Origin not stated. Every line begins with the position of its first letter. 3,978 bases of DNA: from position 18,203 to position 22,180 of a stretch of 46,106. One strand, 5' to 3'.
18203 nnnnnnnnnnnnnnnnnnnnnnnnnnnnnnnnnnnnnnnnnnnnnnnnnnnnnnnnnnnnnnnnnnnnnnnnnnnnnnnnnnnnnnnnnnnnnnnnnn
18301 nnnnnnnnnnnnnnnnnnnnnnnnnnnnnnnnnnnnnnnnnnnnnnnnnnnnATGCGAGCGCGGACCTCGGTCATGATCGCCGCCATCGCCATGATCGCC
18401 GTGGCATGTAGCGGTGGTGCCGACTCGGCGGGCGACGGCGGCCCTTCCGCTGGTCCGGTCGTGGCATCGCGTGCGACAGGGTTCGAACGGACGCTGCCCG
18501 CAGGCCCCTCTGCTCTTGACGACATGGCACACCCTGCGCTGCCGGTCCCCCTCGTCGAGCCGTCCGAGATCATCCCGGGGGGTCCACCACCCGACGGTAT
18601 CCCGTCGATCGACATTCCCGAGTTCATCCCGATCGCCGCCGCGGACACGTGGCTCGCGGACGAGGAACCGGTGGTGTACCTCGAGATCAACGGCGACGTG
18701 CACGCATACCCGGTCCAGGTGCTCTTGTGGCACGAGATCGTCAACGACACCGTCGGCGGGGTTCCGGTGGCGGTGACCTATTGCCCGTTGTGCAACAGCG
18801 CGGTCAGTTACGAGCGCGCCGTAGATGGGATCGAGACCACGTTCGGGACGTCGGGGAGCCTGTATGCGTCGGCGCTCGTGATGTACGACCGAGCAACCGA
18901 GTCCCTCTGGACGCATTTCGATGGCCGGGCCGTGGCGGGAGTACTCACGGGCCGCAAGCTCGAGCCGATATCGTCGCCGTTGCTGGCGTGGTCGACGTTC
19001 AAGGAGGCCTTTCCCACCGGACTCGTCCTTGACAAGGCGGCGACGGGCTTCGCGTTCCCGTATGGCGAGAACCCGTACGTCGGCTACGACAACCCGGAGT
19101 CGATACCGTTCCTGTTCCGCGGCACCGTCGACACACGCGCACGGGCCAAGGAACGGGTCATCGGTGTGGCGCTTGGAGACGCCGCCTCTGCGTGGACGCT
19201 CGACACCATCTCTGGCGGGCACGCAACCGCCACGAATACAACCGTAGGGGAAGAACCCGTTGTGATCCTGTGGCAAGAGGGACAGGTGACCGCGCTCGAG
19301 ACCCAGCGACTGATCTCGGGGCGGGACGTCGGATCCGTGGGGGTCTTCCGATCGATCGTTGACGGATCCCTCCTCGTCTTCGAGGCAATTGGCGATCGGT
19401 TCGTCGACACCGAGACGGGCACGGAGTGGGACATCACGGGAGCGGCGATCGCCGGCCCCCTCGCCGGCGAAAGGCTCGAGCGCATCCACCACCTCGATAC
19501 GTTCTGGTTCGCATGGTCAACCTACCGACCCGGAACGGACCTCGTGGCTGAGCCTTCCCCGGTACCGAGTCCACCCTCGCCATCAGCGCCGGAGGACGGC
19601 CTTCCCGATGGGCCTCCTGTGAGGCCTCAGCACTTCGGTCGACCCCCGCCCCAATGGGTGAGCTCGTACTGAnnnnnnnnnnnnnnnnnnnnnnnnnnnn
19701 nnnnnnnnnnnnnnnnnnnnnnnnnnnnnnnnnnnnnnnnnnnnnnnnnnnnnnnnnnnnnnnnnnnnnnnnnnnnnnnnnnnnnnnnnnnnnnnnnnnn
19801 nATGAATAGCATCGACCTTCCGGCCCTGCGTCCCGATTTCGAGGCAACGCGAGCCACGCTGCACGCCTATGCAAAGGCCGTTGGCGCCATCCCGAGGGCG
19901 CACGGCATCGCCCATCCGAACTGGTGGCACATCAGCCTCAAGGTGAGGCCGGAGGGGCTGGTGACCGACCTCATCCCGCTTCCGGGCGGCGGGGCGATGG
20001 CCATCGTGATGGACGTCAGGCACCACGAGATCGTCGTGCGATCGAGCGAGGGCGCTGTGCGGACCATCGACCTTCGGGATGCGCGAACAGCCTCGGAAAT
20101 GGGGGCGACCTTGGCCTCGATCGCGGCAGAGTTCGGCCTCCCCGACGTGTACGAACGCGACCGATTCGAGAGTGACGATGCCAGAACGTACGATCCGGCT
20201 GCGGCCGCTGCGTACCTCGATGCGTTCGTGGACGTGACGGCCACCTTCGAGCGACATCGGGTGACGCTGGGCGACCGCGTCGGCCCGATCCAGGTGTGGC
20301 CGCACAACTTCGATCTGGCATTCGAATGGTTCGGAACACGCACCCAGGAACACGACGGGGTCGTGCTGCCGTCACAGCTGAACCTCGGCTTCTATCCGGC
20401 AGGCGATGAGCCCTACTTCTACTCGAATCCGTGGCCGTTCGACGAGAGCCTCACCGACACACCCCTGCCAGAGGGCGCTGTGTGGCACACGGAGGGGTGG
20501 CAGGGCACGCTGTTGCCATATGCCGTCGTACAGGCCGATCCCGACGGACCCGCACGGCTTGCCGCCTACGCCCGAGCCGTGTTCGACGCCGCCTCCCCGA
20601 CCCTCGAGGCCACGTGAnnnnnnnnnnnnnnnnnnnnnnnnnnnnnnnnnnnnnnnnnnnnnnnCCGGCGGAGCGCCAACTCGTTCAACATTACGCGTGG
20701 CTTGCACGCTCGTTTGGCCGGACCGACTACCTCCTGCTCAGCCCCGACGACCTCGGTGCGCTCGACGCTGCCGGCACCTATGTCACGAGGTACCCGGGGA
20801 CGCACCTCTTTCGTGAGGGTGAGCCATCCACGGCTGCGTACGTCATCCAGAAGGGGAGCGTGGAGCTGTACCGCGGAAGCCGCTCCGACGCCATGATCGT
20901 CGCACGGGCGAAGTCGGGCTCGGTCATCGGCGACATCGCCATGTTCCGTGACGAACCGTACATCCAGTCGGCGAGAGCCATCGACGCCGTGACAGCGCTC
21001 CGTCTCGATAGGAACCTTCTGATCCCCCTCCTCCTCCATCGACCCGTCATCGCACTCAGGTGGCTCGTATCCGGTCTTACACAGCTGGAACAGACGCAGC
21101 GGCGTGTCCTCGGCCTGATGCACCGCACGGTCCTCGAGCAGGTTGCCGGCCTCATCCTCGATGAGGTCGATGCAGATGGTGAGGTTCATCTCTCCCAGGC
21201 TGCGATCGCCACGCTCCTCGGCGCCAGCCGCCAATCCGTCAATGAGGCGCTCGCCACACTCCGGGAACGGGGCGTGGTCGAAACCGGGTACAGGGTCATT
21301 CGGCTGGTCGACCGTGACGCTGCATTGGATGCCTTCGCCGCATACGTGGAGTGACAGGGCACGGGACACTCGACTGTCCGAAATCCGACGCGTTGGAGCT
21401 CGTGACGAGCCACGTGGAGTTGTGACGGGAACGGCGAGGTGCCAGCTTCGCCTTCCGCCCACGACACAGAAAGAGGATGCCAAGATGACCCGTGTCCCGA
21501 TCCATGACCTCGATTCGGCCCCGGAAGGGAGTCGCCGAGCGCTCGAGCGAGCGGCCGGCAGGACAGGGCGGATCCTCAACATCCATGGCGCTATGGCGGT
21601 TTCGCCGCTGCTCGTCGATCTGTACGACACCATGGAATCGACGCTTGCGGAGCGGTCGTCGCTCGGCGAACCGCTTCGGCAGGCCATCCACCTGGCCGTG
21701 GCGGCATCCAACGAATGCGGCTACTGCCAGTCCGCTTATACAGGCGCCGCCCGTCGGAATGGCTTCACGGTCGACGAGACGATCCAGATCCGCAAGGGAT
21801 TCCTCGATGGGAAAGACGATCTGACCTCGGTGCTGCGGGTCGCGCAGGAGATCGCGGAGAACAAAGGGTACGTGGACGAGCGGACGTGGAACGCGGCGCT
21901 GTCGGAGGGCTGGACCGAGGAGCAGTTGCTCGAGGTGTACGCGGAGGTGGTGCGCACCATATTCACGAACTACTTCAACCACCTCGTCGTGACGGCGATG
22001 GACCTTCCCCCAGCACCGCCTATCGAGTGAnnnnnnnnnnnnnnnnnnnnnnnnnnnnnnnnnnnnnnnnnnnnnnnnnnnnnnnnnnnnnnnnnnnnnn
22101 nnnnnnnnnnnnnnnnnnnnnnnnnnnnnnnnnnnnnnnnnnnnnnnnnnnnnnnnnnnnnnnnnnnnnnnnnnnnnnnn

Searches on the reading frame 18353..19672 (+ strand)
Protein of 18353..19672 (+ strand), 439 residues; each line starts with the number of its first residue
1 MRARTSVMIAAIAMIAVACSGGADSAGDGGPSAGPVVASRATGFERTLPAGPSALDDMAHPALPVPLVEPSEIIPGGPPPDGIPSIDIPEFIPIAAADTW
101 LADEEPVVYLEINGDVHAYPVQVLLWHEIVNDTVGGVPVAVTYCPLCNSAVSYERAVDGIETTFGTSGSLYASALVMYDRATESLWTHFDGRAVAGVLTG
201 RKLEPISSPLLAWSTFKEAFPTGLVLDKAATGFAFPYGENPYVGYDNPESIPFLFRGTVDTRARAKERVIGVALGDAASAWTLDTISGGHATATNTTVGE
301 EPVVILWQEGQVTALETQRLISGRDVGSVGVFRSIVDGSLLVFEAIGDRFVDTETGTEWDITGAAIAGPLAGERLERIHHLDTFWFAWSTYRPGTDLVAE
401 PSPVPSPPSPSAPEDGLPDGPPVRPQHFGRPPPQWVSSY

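Call 86: search_protein_families(library=pfam, proteins=[window:18353-19672:+], max_evalue=0.001)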
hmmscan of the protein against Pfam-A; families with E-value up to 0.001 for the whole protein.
window:18353-19672:+ (439 aa): 1 family
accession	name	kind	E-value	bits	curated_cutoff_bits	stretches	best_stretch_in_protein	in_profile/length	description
PF11376.13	DUF3179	-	3.4e-98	329.1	27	1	81-395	2-292/292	Protein of unknown function (DUF3179)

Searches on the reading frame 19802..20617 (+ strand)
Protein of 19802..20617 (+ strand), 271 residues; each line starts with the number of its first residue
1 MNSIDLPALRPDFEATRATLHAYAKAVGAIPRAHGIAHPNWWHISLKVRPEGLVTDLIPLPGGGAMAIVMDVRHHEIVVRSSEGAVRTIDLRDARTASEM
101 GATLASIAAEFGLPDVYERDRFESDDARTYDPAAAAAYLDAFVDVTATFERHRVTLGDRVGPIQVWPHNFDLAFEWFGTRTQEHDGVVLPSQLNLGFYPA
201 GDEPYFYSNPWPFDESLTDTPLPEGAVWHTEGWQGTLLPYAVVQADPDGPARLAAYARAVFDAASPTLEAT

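Call 78: search_protein_families(library=pfam, proteins=[window:19802-20617:+], max_evalue=0.001)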
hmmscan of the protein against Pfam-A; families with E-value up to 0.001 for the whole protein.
window:19802-20617:+ (271 aa): 1 family
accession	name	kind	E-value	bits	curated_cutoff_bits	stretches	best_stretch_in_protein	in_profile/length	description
PF19459.4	DUF5996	-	8.3e-35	120.8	25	1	12-265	8-284/296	Family of unknown function (DUF5996)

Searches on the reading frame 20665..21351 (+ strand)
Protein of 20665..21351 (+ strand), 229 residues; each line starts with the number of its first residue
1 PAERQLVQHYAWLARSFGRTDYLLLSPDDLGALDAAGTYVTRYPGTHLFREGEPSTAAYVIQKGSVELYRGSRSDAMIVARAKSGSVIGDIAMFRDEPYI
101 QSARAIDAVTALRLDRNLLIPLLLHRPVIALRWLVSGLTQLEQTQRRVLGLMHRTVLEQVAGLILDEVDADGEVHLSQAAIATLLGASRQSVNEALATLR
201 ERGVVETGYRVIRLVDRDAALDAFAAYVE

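Call 61: search_solved_structures(query=window:20665-21351:+, max_evalue=0.001, show_alignments=1)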
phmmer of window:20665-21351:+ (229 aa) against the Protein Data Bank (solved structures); distinct sequences matched with E-value up to 0.001: 55.
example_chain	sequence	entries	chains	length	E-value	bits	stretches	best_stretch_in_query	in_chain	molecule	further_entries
5w5b_A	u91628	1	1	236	1.1e-30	110.1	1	1-218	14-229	HTH-type transcriptional regulator Cmr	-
5w5a_A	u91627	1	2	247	1.3e-30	109.8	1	1-218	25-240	HTH-type transcriptional regulator Cmr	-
3h3u_A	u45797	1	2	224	2.1e-12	50.4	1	43-214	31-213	PROBABLE TRANSCRIPTIONAL REGULATORY PROTEIN (PROBABLY CRP/FNR-FAMILY)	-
3mzh_A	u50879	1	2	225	2.1e-12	50.4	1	43-214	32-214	PROBABLE TRANSCRIPTIONAL REGULATORY PROTEIN (PROBABLY CRP/FNR-FAMILY)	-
3d0s_A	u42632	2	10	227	2.1e-12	50.4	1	43-214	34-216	TRANSCRIPTIONAL REGULATORY PROTEIN | PROBABLE TRANSCRIPTIONAL REGULATORY PROTEIN (PROBABLY CRP/ FNR-FAMILY)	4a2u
4cyd_A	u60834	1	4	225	2.4e-12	50.2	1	41-218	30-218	PROBABLE TRANSCRIPTION REGULATOR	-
4byy_A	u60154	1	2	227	2.5e-12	50.2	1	41-218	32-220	TRANSCRIPTIONAL REGULATOR, CRP/FNR FAMILY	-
3i54_A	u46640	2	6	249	2.9e-12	49.9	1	43-213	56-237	Transcriptional regulator, Crp/Fnr family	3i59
3r6s_A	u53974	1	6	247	3.3e-12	49.8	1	41-218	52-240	transcription regulator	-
7ets_A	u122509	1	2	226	2.2e-10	43.8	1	45-210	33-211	Crp/Fnr family transcriptional regulator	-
7pza_A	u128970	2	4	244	7.9e-09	38.7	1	31-208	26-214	Putative cAMP-binding protein-catabolite gene activator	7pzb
3dkw_A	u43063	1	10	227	1.5e-08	37.8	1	25-219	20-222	DNR protein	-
2pqq_A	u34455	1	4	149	2.9e-08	36.9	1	26-145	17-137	Putative transcriptional regulator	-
3fx3_A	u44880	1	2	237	1.5e-07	34.5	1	30-205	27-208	Cyclic nucleotide-binding protein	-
3h3z_A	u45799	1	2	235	1.6e-07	34.5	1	31-205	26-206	Cyclic nucleotide-binding protein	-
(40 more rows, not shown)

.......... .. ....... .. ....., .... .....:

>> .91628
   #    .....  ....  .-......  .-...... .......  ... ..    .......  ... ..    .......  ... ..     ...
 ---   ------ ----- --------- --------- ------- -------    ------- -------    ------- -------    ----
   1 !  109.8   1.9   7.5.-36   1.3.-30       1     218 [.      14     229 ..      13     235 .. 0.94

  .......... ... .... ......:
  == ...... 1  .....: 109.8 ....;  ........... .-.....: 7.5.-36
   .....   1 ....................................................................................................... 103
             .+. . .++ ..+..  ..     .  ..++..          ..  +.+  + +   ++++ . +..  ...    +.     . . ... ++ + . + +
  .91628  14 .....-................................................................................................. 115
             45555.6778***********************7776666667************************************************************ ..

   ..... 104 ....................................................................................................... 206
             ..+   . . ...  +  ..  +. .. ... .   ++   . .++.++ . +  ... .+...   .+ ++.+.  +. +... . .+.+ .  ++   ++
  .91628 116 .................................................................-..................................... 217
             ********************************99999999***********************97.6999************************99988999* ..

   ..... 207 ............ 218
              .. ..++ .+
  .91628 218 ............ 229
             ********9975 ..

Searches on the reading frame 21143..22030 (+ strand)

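Call 78: search_protein_families(library=pfam, proteins=[window:21143-22030:+], max_evalue=0.001)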
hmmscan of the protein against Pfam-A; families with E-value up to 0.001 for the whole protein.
window:21143-22030:+ (295 aa): 1 family
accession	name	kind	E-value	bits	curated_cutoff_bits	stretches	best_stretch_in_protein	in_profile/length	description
PF02627.25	CMD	-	4e-10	40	23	1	158-215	4-61/84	Carboxymuconolactone decarboxylase family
